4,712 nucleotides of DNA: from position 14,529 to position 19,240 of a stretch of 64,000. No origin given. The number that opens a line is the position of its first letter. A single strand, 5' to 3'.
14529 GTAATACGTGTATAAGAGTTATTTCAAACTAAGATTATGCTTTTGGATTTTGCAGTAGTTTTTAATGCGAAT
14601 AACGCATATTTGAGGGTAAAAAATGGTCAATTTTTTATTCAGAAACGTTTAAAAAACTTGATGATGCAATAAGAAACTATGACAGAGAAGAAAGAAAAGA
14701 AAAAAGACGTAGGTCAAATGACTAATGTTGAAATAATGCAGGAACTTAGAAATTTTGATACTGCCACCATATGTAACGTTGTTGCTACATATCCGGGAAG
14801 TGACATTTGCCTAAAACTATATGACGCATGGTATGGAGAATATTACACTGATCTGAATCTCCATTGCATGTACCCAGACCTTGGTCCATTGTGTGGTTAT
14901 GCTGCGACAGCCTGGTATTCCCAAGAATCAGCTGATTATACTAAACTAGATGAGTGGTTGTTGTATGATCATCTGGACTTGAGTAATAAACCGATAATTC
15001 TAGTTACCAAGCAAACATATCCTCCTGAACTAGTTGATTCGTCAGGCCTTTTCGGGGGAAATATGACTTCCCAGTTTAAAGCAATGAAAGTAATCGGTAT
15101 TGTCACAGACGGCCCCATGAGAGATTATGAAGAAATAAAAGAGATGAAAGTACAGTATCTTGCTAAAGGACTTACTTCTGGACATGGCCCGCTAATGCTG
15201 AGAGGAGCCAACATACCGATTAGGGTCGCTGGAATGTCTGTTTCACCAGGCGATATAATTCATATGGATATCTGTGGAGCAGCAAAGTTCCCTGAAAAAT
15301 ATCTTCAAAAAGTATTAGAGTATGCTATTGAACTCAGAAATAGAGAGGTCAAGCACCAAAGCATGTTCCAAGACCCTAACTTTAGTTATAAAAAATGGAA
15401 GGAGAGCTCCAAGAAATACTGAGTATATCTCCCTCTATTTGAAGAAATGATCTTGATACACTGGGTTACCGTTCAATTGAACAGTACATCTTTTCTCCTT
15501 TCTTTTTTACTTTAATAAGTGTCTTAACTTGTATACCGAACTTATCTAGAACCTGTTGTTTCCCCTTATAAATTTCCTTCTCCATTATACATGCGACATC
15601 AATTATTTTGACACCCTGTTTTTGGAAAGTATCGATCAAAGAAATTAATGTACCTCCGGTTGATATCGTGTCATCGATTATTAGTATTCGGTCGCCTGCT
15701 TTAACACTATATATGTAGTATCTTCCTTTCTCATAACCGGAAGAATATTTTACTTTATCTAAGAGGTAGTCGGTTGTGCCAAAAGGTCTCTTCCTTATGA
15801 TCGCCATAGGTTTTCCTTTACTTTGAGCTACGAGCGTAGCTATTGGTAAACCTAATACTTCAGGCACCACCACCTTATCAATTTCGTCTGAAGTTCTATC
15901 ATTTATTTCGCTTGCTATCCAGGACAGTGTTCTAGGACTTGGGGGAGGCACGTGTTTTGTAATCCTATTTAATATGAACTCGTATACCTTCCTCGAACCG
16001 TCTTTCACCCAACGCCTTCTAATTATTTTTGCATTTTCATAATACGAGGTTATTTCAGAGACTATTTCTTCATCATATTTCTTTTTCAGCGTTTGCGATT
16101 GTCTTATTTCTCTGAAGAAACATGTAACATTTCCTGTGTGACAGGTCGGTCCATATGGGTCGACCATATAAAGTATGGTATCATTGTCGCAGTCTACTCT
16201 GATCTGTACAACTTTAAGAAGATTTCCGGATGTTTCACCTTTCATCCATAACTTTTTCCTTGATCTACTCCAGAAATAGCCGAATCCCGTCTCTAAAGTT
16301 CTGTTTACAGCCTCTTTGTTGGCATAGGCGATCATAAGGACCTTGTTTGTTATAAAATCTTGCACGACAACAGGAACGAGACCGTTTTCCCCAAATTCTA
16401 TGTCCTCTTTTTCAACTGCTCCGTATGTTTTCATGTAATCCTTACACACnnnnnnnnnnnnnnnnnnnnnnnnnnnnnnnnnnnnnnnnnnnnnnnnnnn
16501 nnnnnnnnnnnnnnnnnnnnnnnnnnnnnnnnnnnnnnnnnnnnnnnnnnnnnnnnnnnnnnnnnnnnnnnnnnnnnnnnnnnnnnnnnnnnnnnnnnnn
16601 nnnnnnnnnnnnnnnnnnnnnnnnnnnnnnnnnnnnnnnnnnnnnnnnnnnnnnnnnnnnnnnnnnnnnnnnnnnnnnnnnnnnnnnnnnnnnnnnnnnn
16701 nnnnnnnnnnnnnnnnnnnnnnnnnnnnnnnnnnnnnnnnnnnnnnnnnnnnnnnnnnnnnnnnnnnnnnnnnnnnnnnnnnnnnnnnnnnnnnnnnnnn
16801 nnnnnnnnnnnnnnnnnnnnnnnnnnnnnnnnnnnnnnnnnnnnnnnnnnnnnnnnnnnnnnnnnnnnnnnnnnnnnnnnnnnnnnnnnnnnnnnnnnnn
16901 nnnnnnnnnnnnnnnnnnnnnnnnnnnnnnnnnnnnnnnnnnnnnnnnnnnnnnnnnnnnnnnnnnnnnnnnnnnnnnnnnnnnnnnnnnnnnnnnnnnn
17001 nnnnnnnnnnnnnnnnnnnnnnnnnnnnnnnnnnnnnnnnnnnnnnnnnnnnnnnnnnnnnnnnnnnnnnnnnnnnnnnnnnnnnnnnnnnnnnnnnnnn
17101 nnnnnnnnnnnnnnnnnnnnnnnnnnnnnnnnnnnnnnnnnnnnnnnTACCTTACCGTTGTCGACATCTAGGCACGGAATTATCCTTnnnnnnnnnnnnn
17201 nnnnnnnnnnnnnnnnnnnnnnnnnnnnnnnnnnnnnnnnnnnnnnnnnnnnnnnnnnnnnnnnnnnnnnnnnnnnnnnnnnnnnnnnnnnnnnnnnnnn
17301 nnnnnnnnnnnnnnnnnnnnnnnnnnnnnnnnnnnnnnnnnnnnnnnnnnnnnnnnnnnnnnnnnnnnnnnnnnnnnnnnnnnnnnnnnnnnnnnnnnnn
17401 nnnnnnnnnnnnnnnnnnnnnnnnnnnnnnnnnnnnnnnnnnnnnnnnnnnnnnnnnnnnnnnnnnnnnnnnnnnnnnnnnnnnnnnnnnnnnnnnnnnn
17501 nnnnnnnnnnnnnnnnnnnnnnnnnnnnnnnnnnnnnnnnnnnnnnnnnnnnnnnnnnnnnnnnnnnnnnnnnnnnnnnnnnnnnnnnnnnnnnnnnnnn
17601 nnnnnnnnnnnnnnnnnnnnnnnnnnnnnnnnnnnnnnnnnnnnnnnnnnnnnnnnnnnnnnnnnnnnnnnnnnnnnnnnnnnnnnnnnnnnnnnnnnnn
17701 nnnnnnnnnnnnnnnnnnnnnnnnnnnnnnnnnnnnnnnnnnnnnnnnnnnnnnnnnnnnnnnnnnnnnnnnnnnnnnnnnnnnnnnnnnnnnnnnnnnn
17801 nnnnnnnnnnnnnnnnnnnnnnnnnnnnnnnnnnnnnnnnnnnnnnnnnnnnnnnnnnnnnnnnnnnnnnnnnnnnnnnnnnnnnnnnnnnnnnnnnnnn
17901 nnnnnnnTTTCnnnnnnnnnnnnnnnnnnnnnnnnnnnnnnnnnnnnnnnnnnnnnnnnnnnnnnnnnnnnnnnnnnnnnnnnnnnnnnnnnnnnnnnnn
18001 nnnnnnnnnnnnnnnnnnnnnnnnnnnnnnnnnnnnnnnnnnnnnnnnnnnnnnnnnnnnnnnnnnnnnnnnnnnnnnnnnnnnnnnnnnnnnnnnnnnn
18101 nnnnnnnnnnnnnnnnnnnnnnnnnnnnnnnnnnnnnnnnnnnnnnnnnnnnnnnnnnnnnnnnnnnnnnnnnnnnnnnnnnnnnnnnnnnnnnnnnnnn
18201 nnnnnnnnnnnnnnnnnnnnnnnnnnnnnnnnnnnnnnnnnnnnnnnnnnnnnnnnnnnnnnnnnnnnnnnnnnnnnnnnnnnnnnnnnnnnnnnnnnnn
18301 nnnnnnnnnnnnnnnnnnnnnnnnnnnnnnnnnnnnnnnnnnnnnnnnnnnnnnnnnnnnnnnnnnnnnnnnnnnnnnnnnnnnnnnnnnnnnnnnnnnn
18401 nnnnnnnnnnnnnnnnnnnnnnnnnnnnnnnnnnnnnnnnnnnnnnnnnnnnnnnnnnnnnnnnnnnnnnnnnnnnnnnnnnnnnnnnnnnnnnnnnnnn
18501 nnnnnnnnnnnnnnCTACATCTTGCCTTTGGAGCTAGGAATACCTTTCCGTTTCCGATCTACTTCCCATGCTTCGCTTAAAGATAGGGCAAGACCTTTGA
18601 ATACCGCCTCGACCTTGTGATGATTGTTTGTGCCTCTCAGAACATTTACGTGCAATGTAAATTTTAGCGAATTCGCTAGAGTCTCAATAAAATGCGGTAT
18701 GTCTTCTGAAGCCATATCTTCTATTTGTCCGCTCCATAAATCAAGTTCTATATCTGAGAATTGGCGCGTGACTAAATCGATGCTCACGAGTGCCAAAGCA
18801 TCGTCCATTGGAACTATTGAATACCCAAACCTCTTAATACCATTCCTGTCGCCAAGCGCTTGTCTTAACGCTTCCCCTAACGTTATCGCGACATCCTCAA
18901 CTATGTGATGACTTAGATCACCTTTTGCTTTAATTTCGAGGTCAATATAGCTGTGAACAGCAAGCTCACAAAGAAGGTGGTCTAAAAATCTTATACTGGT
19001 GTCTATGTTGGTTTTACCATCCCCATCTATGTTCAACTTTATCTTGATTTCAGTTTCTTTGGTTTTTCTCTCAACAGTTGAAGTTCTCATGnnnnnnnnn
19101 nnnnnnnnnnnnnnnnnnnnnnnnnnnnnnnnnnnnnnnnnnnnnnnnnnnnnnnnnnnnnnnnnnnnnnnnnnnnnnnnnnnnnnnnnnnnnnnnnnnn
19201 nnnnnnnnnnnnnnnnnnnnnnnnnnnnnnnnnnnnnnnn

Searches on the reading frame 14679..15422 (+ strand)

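Call 3: search_protein_families(library=pfam, proteins=[window:14679-15422:+], max_evalue=0.01)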
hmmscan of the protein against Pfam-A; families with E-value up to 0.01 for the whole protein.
window:14679-15422:+ (247 aa): 1 family
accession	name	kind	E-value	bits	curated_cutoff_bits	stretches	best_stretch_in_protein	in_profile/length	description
PF03737.21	RraA-like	-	6e-18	65.9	24.5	1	58-201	18-150/152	Aldolase/RraA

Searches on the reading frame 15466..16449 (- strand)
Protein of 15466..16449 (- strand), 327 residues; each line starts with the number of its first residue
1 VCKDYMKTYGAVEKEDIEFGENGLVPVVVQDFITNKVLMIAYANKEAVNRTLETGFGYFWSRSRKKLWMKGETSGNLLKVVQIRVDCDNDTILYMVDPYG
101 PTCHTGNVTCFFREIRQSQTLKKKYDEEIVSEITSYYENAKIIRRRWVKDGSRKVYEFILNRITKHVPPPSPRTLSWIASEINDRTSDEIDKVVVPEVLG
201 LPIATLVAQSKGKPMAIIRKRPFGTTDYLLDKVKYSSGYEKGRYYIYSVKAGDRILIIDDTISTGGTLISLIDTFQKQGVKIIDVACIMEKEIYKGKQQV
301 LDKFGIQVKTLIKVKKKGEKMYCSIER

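Call 3: search_protein_families(library=pfam, proteins=[window:15466-16449:-], max_evalue=0.01)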
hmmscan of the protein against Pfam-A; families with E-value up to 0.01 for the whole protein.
window:15466-16449:- (327 aa): 4 families
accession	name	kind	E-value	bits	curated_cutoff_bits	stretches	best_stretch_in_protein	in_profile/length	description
PF01502.23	PRA-CH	-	8.8e-34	115.6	27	1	39-112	1-74/74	Phosphoribosyl-AMP cyclohydrolase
PF00156.33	Pribosyltran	-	3.3e-14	52.9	26.3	1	178-309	18-144/158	Phosphoribosyl transferase domain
PF15609.12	PRTase_2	-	0.00097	19.1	28.8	1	250-311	117-182/188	Phosphoribosyl transferase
PF14681.12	UPRTase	-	0.0072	16.3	27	0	252-304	120-172/206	Uracil phosphoribosyltransferase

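Call 4: search_protein_families(library=ncbifam, proteins=[window:15466-16449:-], max_evalue=0.01)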
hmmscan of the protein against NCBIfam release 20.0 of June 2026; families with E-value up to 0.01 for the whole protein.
window:15466-16449:- (327 aa): 32 families (the best 25 are shown)
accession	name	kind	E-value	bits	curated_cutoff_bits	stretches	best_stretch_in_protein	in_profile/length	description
NF002747.0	PRK02759.1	equivalog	1.3e-45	155.6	187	1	13-134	6-122/208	bifunctional phosphoribosyl-AMP cyclohydrolase/phosphoribosyl-ATP diphosphatase HisIE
NF000768.0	PRK00051.1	equivalog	1.2e-43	147.7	126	1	14-128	13-127/131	phosphoribosyl-AMP cyclohydrolase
NF040646.1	HPT_Archaea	equivalog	5.9e-38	130.3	200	1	153-320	17-180/184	hypoxanthine/guanine phosphoribosyltransferase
NF009211.0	PRK12560.1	equivalog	6.8e-37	127.1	188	1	158-320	20-182/187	adenine phosphoribosyltransferase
NF002635.0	PRK02304.1-4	subfamily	7.7e-37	126.6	146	1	153-319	17-179/188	adenine phosphoribosyltransferase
TIGR01744.1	XPRTase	equivalog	1e-14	54.6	164.45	1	187-319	48-183/191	xanthine phosphoribosyltransferase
NF006671.0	PRK09219.1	equivalog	5.7e-14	52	177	1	187-316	48-180/192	xanthine phosphoribosyltransferase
TIGR01090.1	apt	equivalog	2.4e-13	50.6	185.85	1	187-313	44-168/169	adenine phosphoribosyltransferase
TIGR00336.1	pyrE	equivalog_domain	2.4e-13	50.2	106.8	1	176-315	39-171/173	orotate phosphoribosyltransferase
NF002636.0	PRK02304.1-5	equivalog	2.9e-13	49.7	125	1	174-303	38-168/176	adenine phosphoribosyltransferase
NF002633.0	PRK02304.1-2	equivalog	5e-13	49.2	224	1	186-312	45-168/172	adenine phosphoribosyltransferase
NF002634.0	PRK02304.1-3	equivalog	5.4e-13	49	170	1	172-315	37-180/182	adenine phosphoribosyltransferase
NF006328.0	PRK08558.1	equivalog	2e-11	44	184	1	174-314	95-237/238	adenine phosphoribosyltransferase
NF002620.0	PRK02277.1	subfamily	2.7e-10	40.2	115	1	176-315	70-198/201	orotate phosphoribosyltransferase-like protein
NF001729.0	PRK00455.1-3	equivalog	3.1e-10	39.8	245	1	188-312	76-186/231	orotate phosphoribosyltransferase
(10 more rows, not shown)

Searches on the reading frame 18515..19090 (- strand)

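Call 3: search_protein_families(library=pfam, proteins=[window:18515-19090:-], max_evalue=0.01)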
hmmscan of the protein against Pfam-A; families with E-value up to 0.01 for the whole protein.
window:18515-19090:- (191 aa): 1 family
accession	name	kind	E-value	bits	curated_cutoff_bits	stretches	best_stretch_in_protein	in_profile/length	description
PF00475.24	IGPD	-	1e-51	175.3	27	1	31-171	1-144/144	Imidazoleglycerol-phosphate dehydratase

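Call 4: search_protein_families(library=ncbifam, proteins=[window:18515-19090:-], max_evalue=0.01)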
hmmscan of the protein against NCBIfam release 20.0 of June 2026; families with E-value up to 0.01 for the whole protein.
window:18515-19090:- (191 aa): 13 families
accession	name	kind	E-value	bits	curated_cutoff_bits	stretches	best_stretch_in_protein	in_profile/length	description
NF002111.0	PRK00951.2-1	equivalog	7.8e-69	231.1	231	1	1-190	3-193/194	imidazoleglycerol-phosphate dehydratase HisB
NF002116.0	PRK00951.2-6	equivalog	3.2e-65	219.8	269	1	2-191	4-197/197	imidazoleglycerol-phosphate dehydratase HisB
NF002114.0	PRK00951.2-4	equivalog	1e-62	211.1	189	1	5-190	3-189/190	imidazoleglycerol-phosphate dehydratase HisB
NF002112.0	PRK00951.2-2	equivalog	6.5e-62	208.7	315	1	1-190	1-193/194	imidazoleglycerol-phosphate dehydratase HisB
NF002115.0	PRK00951.2-5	equivalog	9.8e-60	201.6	289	1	1-190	2-194/195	imidazoleglycerol-phosphate dehydratase HisB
NF002109.0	PRK00951.1-5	equivalog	1.4e-59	201.1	278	1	1-190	2-195/196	imidazoleglycerol-phosphate dehydratase HisB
NF003937.0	PRK05446.1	equivalog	1.7e-58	198.3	443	1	2-190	167-354/355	bifunctional histidinol-phosphatase/imidazoleglycerol-phosphate dehydratase HisB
NF002110.2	PRK00951.1-6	equivalog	2.1e-57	194.1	266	1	2-190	1-198/199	imidazoleglycerol-phosphate dehydratase HisB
NF002108.0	PRK00951.1-3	equivalog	2.6e-57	193.8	328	1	1-190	9-202/205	imidazoleglycerol-phosphate dehydratase HisB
NF010121.0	PRK13598.1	equivalog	7.5e-57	192.2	295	1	2-190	3-192/193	imidazoleglycerol-phosphate dehydratase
NF002106.0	PRK00951.1-1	equivalog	7.5e-55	185.6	283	1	1-190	3-196/197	imidazoleglycerol-phosphate dehydratase HisB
NF002107.0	PRK00951.1-2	equivalog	1.5e-54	184.7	267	1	1-189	1-192/194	imidazoleglycerol-phosphate dehydratase HisB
NF002113.0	PRK00951.2-3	equivalog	2.6e-53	180.8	288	1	1-190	1-189/190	imidazoleglycerol-phosphate dehydratase HisB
